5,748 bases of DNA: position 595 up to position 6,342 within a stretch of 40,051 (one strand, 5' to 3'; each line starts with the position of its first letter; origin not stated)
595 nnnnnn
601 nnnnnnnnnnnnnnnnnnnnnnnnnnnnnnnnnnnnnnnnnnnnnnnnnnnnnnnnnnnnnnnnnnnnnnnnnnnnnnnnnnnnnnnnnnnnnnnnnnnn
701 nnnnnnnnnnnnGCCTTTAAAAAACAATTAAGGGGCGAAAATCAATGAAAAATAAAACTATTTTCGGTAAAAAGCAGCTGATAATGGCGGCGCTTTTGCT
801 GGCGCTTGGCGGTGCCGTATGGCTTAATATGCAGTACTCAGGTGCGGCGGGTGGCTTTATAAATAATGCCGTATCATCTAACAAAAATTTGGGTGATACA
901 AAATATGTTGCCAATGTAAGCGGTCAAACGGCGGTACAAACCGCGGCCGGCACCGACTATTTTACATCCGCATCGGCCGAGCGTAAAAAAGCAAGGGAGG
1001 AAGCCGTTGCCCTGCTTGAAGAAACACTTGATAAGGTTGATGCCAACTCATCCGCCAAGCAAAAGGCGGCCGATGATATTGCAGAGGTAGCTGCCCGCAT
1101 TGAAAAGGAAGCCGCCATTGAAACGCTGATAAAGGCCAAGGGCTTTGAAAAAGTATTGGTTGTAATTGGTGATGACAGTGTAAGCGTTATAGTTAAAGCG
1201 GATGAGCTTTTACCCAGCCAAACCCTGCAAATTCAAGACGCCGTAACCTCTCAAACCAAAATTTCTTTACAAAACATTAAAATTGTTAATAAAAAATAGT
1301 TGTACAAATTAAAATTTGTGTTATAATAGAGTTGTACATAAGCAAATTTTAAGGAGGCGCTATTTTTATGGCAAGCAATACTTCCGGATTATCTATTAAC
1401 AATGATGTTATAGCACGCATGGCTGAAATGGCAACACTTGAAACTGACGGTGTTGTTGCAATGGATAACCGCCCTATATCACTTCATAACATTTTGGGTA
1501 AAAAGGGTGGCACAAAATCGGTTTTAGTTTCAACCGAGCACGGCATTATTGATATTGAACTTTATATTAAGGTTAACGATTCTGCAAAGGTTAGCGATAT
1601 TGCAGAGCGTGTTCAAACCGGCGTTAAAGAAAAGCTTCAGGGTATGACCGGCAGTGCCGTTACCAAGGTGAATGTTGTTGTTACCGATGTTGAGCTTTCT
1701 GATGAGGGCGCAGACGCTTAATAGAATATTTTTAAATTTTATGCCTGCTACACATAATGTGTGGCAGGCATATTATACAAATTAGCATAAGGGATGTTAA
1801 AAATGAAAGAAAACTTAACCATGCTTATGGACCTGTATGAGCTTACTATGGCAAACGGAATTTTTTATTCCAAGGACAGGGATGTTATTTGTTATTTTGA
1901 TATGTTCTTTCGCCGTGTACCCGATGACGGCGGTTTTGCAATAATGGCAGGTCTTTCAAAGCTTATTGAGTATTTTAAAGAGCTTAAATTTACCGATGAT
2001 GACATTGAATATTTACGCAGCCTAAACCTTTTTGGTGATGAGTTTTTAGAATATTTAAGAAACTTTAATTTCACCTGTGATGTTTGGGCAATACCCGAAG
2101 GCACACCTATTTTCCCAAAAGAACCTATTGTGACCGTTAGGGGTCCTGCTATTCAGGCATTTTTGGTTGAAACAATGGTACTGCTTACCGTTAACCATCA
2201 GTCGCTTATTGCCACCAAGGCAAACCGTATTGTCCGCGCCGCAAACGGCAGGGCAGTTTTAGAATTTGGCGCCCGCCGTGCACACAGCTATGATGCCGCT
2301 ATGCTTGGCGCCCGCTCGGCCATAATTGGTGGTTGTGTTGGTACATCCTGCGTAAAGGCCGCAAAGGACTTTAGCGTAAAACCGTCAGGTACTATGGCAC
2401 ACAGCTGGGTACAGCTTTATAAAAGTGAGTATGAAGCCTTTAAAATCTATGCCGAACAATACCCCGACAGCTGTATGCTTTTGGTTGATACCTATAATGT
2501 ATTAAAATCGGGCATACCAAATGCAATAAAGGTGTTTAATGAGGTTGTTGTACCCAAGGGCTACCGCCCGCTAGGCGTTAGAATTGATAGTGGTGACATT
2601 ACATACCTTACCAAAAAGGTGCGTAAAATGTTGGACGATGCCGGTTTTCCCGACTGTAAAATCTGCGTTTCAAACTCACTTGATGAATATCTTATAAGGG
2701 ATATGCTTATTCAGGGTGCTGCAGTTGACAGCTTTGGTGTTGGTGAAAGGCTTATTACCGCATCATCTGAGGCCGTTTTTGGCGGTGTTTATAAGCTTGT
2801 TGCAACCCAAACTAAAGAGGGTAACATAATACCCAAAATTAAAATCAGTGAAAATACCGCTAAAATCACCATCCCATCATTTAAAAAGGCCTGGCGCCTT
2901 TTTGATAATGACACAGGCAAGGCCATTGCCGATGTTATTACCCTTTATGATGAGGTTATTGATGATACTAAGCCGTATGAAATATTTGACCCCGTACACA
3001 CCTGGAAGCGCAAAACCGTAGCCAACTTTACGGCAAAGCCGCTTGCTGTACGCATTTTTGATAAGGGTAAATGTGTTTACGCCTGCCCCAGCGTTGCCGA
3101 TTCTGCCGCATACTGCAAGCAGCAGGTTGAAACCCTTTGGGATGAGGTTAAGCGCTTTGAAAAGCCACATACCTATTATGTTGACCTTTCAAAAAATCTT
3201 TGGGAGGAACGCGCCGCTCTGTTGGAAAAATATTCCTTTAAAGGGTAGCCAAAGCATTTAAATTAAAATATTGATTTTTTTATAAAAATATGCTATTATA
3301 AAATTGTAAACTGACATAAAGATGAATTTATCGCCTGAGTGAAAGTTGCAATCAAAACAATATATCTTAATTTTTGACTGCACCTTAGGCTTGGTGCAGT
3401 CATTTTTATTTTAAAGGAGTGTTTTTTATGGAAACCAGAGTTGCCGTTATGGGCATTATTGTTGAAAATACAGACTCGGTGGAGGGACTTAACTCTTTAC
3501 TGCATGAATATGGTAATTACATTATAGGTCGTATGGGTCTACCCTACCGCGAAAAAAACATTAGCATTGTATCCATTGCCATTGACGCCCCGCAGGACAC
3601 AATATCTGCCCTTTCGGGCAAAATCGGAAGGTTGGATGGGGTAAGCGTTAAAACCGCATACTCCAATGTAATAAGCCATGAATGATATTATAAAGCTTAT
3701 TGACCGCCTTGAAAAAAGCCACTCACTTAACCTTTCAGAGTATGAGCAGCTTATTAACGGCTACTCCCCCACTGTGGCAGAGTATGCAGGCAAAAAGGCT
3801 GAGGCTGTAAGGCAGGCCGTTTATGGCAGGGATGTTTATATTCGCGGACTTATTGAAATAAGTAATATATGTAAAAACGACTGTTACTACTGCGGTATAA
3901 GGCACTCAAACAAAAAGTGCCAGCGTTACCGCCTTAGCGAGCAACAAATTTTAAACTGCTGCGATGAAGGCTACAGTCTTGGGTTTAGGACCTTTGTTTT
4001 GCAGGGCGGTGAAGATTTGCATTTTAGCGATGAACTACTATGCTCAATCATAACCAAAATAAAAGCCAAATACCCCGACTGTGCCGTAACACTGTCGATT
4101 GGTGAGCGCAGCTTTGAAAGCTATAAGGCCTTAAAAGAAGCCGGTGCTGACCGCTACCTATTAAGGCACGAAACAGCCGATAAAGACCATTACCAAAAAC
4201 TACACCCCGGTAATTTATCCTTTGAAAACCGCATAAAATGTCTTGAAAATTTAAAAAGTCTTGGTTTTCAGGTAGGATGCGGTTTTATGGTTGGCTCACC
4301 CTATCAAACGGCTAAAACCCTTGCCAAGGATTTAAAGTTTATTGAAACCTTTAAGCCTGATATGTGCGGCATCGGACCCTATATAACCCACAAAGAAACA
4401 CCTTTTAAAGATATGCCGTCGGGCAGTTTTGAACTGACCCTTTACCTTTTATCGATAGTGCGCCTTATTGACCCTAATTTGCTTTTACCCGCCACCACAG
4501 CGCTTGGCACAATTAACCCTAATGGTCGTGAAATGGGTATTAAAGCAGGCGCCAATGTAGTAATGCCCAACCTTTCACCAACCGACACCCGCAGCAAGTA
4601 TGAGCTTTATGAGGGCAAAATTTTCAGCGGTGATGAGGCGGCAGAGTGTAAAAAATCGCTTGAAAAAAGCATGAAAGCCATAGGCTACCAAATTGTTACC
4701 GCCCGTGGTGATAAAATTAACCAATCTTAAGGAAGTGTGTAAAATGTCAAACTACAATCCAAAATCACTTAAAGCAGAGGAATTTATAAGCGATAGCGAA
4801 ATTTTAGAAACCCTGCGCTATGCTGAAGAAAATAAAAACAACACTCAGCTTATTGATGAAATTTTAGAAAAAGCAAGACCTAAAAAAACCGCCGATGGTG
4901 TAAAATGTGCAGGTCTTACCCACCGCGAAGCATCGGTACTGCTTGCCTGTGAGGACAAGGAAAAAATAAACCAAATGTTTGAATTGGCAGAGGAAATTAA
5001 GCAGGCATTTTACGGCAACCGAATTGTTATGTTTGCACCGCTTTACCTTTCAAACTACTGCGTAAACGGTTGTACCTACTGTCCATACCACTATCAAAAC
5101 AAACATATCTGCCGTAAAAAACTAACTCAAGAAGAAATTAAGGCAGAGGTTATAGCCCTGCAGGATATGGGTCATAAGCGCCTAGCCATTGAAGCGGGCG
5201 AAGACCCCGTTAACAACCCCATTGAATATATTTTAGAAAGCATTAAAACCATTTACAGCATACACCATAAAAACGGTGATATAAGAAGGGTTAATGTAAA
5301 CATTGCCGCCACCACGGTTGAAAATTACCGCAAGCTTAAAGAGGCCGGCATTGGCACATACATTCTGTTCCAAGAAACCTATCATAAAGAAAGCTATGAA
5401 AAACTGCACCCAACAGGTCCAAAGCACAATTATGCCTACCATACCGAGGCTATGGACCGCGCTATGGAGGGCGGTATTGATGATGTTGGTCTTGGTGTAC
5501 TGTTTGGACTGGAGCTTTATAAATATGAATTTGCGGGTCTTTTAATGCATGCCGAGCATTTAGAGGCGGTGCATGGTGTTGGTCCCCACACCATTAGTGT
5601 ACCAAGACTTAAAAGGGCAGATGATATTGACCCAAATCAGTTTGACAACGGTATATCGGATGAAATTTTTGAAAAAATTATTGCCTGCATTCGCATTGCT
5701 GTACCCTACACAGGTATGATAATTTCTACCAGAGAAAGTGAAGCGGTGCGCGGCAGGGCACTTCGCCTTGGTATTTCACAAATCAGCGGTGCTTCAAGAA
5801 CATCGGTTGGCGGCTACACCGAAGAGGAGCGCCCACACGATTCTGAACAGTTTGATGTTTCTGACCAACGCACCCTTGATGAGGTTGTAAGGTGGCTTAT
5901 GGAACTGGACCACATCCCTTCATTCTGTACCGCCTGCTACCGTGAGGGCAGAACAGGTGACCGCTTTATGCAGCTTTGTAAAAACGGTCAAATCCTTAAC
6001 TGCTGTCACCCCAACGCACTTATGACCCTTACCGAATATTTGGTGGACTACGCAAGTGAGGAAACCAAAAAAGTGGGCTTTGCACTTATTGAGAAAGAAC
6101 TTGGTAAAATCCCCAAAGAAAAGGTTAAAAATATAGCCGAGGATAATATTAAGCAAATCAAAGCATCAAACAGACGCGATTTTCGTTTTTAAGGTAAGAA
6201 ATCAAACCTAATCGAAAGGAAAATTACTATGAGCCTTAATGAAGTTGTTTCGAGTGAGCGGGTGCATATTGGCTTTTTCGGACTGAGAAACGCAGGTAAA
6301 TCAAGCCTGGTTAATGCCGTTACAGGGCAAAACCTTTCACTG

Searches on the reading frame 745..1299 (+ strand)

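Call 81: search_protein_families(library=pfam, proteins=[window:745-1299:+], max_evalue=0.00001)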
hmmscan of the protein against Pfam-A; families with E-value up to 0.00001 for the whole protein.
window:745-1299:+ (184 aa): 1 family
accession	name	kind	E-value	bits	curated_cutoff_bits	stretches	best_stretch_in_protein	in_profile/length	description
PF12685.13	SpoIIIAH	-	4.2e-37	128.4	30.6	1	9-180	1-191/191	SpoIIIAH-like protein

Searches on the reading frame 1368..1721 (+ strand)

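Call 81: search_protein_families(library=pfam, proteins=[window:1368-1721:+], max_evalue=0.00001)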
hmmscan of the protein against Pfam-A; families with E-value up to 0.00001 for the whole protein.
window:1368-1721:+ (117 aa): 1 family
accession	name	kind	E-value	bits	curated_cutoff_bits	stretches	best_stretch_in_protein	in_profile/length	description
PF03780.18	Asp23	-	1.3e-18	67.9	28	1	8-108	5-107/108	Asp23 family, cell envelope-related function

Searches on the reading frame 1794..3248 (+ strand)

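Call 81: search_protein_families(library=pfam, proteins=[window:1794-3248:+], max_evalue=0.00001)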
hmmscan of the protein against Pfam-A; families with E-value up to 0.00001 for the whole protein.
window:1794-3248:+ (484 aa): 4 families
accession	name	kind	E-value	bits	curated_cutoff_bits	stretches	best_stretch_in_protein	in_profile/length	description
PF17956.6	NAPRTase_C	-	5.5e-39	133.5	23.3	1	364-471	2-109/111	Nicotinate phosphoribosyltransferase C-terminal domain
PF17767.7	NAPRTase_N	-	5.1e-36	124.2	32.6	1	10-134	1-125/125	Nicotinate phosphoribosyltransferase (NAPRTase) N-terminal domain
PF04095.22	NAPRTase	-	2.9e-12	47.3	20.8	1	156-336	4-196/239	Nicotinate phosphoribosyltransferase (NAPRTase) family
PF02749.22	QRPTase_N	-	1.7e-07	31.8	27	0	83-137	31-82/82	Quinolinate phosphoribosyl transferase, N-terminal domain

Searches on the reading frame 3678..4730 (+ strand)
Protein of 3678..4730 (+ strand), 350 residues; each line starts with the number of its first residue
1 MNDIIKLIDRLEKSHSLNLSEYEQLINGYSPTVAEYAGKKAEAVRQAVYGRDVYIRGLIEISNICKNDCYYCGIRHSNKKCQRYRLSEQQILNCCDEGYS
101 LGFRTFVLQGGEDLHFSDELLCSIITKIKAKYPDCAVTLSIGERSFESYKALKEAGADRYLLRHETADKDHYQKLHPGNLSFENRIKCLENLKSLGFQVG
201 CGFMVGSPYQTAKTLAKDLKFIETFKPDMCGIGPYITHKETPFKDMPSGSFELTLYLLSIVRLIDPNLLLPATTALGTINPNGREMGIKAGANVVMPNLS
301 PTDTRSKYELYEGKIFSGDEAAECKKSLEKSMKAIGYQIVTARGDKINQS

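Call 8: search_protein_families(library=pfam, proteins=[window:3678-4730:+])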
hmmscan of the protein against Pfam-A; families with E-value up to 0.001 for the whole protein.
window:3678-4730:+ (350 aa): 1 family
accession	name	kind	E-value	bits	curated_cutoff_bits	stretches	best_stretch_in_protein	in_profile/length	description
PF04055.27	Radical_SAM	-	1.3e-20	74.6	29.5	1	59-222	1-166/166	Radical SAM superfamily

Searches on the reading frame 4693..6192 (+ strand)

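Call 8: search_protein_families(library=pfam, proteins=[window:4693-6192:+])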
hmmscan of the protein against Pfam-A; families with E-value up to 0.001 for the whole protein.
window:4693-6192:+ (499 aa): 2 families
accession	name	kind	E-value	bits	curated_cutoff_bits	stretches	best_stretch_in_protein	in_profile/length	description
PF04055.27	Radical_SAM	-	1.3e-17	64.9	29.5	1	119-269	3-148/166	Radical SAM superfamily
PF06968.18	BATS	-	3.3e-15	56.5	22.2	1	302-406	1-86/88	Biotin and Thiamin Synthesis associated domain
